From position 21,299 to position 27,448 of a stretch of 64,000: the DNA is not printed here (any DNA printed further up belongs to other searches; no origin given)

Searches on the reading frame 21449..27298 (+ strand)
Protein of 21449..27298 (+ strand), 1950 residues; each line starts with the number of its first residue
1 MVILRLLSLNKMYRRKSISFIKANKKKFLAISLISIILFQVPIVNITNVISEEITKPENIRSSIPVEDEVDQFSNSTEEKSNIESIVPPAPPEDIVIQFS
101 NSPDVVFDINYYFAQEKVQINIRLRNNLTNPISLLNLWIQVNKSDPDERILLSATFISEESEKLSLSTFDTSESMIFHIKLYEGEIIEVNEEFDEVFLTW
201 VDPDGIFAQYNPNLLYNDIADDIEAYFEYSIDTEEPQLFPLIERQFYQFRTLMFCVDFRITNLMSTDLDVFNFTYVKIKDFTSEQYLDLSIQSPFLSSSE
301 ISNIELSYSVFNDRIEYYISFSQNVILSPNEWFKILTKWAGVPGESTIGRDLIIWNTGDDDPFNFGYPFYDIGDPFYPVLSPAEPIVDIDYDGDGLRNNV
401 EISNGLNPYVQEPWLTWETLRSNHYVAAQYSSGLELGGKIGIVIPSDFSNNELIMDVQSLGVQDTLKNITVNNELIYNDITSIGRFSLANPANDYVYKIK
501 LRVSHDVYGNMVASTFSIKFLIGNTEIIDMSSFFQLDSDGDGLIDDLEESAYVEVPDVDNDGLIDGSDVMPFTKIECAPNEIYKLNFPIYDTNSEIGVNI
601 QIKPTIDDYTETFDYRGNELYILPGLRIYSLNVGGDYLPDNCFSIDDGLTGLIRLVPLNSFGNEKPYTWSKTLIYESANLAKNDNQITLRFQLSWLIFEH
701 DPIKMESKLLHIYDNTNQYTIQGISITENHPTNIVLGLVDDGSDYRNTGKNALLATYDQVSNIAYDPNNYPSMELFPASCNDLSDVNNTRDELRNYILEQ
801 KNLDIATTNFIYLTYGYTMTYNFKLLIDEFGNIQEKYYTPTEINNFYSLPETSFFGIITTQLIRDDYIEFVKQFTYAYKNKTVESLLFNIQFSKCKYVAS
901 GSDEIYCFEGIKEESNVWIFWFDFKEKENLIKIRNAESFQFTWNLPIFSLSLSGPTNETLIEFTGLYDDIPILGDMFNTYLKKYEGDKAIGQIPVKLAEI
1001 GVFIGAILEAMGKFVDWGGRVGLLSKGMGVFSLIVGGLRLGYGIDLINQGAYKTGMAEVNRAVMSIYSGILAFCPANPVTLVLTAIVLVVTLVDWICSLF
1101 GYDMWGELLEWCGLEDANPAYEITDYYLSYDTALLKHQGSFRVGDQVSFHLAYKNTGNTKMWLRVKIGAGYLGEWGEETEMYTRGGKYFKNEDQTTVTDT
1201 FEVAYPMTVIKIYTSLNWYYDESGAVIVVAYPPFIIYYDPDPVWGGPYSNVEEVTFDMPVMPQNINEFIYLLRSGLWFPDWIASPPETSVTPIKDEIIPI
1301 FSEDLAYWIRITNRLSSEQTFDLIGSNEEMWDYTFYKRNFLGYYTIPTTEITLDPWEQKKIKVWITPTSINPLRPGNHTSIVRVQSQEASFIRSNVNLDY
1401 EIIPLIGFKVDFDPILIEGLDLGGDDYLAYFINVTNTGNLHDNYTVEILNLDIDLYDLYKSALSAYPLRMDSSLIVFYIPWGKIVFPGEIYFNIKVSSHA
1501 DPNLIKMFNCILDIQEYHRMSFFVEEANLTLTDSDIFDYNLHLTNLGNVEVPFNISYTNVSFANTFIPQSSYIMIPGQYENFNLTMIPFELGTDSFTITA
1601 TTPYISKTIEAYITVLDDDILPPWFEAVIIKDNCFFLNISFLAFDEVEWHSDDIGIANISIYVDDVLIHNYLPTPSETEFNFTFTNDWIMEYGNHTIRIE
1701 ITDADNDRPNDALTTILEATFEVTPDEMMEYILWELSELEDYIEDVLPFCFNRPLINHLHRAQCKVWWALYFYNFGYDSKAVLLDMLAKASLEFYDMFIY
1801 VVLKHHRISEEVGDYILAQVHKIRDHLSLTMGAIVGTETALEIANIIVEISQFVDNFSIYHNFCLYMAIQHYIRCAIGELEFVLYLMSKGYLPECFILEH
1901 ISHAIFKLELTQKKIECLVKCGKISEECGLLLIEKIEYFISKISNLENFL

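Call 90: search_protein_families(library=pfam, proteins=[window:21449-27298:+], max_evalue=0.01)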
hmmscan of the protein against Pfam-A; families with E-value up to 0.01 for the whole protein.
window:21449-27298:+ (1950 aa): 1 family
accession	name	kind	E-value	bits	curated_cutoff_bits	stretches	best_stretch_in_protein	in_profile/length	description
PF17957.7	Big_7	-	0.0063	17.6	24.1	0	1651-1698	27-69/70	Bacterial Ig domain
